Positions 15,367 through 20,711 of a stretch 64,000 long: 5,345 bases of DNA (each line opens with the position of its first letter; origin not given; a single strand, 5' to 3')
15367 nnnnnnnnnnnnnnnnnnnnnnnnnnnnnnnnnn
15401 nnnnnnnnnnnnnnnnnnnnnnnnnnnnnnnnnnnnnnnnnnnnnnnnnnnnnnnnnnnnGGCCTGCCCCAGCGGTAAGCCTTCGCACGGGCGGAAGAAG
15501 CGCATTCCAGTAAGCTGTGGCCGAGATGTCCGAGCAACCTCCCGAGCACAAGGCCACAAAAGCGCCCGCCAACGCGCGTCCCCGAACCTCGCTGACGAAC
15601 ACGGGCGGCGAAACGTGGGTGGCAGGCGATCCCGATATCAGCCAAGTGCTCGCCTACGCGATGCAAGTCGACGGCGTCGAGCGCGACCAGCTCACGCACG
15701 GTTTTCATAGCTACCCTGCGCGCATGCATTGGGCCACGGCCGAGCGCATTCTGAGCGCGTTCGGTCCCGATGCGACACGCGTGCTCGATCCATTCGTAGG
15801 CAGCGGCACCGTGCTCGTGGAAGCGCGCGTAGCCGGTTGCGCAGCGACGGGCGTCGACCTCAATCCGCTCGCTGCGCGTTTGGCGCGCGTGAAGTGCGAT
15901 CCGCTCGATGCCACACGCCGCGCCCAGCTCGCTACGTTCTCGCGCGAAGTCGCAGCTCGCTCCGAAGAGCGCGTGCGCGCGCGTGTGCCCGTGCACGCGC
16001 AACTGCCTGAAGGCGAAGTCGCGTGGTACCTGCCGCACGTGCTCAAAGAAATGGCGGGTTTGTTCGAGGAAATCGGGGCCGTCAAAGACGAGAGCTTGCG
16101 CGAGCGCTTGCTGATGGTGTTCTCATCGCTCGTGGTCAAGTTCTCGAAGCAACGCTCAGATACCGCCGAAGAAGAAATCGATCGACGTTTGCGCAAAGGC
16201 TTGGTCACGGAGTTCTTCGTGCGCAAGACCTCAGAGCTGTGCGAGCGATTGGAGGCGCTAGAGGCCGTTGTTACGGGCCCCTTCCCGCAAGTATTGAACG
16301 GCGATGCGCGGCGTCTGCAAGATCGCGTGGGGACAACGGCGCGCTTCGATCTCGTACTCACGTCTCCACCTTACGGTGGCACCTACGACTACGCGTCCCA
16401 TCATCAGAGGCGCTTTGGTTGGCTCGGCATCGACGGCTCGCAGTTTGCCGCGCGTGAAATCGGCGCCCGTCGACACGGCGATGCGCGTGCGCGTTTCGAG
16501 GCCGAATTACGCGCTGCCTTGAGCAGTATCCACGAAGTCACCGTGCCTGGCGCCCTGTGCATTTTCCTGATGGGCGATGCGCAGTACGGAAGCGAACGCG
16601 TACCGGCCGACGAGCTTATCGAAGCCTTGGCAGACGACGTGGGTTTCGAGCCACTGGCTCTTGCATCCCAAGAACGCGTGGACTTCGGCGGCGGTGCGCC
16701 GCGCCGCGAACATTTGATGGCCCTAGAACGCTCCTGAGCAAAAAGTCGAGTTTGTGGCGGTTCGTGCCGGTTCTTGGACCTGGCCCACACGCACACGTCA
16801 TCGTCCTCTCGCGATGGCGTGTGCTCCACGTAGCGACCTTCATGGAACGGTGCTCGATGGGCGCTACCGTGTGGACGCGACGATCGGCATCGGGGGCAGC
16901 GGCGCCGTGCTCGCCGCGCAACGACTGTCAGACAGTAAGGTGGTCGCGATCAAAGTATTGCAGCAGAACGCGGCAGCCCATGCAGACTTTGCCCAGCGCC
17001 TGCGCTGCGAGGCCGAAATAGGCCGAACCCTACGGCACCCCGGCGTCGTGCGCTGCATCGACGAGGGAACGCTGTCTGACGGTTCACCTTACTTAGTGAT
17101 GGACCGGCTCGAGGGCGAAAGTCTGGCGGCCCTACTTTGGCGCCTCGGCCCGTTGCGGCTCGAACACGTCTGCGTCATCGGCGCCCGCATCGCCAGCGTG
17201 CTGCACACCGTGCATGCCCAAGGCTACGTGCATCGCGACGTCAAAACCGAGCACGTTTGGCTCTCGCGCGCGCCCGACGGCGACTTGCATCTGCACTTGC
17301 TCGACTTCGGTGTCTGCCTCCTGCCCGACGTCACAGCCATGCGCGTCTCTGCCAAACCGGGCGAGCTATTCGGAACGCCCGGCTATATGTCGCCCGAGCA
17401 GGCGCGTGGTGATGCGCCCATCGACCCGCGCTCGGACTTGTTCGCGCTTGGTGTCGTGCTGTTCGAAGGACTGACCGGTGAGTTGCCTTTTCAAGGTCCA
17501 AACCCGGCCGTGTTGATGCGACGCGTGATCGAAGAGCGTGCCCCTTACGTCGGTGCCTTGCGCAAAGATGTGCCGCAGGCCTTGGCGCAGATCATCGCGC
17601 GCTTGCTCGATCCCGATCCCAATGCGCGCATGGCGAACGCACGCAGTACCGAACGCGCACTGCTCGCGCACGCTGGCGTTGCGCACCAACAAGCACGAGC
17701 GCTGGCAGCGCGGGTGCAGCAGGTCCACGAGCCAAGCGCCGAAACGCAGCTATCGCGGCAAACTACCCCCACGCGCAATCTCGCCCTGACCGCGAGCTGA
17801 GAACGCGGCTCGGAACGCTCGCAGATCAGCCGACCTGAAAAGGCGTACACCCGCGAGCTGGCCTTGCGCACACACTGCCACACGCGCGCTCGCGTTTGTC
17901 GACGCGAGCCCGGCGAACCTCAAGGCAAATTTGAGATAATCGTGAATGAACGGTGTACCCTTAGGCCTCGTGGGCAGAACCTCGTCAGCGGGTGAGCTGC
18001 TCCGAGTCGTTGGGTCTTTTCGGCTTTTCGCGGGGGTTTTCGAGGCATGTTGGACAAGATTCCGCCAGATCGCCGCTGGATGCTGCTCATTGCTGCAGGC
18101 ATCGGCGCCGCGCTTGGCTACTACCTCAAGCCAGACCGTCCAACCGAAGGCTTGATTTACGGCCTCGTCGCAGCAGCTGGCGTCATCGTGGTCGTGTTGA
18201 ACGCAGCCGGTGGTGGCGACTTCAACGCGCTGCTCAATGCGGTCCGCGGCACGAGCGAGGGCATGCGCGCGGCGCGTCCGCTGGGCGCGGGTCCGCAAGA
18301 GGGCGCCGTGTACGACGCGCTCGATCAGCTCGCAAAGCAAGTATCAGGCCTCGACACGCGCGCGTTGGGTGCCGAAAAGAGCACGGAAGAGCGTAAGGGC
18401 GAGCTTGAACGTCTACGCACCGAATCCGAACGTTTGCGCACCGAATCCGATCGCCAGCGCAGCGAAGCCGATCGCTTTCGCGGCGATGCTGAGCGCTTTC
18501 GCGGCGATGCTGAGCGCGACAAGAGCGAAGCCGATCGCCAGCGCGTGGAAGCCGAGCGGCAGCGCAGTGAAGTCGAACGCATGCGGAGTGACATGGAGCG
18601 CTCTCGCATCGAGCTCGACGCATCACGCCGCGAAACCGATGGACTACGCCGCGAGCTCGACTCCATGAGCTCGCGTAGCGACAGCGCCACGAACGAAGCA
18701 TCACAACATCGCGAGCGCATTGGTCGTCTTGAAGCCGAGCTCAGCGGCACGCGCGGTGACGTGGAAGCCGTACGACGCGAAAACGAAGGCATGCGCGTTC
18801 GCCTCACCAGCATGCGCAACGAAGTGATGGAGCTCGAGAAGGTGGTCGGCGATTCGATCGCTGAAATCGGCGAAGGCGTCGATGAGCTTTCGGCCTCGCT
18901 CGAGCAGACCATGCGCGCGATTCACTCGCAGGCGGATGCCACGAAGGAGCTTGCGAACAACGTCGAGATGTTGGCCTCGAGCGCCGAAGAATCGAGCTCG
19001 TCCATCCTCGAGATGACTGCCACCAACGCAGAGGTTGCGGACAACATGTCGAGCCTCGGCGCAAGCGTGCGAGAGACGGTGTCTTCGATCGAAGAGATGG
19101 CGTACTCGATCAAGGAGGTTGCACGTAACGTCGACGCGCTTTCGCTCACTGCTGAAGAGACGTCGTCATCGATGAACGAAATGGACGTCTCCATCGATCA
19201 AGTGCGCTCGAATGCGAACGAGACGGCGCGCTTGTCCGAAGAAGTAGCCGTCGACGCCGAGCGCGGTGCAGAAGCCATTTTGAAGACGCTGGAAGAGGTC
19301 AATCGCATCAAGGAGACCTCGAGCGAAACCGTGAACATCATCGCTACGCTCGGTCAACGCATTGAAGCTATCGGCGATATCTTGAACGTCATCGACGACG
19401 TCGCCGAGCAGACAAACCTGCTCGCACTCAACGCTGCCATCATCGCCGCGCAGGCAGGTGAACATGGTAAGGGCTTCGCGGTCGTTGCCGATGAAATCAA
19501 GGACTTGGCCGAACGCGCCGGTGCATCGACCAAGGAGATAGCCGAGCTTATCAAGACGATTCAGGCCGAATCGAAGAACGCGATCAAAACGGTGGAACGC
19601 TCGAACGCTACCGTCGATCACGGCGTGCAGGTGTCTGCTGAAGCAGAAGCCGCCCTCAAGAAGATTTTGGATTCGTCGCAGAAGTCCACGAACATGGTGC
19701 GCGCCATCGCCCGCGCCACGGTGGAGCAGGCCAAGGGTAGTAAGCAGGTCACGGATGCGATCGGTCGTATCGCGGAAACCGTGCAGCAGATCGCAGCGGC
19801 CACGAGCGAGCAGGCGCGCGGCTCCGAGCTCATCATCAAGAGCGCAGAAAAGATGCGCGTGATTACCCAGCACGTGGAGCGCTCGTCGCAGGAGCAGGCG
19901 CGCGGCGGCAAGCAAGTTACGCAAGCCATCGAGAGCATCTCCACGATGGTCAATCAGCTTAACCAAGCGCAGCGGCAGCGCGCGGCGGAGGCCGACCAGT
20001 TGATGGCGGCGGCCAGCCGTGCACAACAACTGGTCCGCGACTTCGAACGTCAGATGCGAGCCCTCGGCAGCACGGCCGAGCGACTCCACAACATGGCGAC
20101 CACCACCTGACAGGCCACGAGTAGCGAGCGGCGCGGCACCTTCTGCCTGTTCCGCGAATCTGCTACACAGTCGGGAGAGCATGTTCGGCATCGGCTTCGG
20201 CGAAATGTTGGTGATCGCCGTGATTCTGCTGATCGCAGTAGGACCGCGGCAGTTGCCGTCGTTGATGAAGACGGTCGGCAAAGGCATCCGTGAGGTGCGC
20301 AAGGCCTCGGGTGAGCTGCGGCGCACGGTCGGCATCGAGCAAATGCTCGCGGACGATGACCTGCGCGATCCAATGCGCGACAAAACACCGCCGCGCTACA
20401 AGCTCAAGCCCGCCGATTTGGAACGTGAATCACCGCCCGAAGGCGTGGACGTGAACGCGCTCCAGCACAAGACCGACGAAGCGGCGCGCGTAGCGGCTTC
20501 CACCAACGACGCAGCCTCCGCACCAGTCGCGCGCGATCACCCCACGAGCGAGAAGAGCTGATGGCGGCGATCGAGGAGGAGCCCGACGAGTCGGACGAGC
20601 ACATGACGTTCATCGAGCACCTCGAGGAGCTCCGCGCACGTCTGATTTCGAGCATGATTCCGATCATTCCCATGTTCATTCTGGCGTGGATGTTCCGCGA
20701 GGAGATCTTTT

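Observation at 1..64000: Pentamer CTTAC/GTAAG (core of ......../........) is several-fold over-represented and recruits rare codons and TAA stops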

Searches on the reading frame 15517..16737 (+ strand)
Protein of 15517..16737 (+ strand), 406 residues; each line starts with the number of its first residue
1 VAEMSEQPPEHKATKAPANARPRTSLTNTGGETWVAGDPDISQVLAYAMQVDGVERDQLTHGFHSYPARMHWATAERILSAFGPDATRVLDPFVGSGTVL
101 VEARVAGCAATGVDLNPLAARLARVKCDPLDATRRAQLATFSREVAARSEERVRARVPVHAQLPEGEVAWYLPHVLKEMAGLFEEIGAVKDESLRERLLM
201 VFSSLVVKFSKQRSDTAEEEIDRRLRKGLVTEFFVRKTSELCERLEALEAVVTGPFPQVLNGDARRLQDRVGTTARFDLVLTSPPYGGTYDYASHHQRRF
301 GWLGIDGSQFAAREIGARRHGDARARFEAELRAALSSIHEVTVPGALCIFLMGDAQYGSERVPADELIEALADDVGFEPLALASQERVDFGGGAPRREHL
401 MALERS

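Call 51: search_protein_families(library=pfam, proteins=[window:15517-16737:+])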
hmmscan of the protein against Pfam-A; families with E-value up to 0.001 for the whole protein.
window:15517-16737:+ (406 aa): 3 families
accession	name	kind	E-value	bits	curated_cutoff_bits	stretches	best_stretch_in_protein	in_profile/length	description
PF01555.25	N6_N4_Mtase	-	4.4e-08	33.8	26.7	1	57-122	156-218/221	DNA methylase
PF01170.24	UPF0020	-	9.2e-05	22.7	22.3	0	86-106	29-49/197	RMKL-like, methyltransferase domain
PF03602.21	Cons_hypoth95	-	0.00016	21.9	24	0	86-141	42-98/182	Conserved hypothetical protein 95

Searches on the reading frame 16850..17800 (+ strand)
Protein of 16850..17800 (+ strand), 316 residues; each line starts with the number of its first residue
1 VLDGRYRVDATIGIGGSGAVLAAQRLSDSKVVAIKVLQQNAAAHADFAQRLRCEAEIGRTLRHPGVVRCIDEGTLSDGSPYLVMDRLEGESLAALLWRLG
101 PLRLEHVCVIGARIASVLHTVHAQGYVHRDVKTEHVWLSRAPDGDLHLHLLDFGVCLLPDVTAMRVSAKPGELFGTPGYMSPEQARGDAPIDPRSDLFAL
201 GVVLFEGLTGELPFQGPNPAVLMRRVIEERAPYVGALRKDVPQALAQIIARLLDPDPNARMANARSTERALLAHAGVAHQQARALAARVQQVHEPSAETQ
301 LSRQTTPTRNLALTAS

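Call 51: search_protein_families(library=pfam, proteins=[window:16850-17800:+])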
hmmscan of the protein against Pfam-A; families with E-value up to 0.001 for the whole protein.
window:16850-17800:+ (316 aa): 2 families
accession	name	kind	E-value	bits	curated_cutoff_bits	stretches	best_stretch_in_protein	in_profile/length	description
PF00069.31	Pkinase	-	2e-36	126.2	31.7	1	6-262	1-253/263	Protein kinase domain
PF07714.23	PK_Tyr_Ser-Thr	-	8e-21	74.9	23.1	1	8-261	3-249/258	Protein tyrosine and serine/threonine kinase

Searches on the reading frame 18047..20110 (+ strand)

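Call 14: search_protein_families(library=pfam, proteins=[window:18047-20110:+])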
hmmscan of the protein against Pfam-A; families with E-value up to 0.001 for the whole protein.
window:18047-20110:+ (687 aa): 2 families
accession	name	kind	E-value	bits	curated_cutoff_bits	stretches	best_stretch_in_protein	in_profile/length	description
PF00015.26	MCPsignal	-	1.6e-44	152.2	34.6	1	402-577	9-170/172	Methyl-accepting chemotaxis protein (MCP) signalling domain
PF00038.26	Filament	-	0.00052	20.2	40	1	150-245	193-285/313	Intermediate filament protein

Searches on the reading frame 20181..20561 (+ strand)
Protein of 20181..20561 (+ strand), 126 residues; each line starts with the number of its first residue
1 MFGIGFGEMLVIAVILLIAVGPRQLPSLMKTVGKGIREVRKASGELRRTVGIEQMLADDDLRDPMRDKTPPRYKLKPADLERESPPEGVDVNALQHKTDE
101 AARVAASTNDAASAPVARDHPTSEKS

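Call 51: search_protein_families(library=pfam, proteins=[window:20181-20561:+])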
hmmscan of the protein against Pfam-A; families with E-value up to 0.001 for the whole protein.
window:20181-20561:+ (126 aa): 1 family
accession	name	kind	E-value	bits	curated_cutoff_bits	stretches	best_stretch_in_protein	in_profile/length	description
PF02416.21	TatA_B_E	-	3e-08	33.2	21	1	4-47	1-44/53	mttA/Hcf106 family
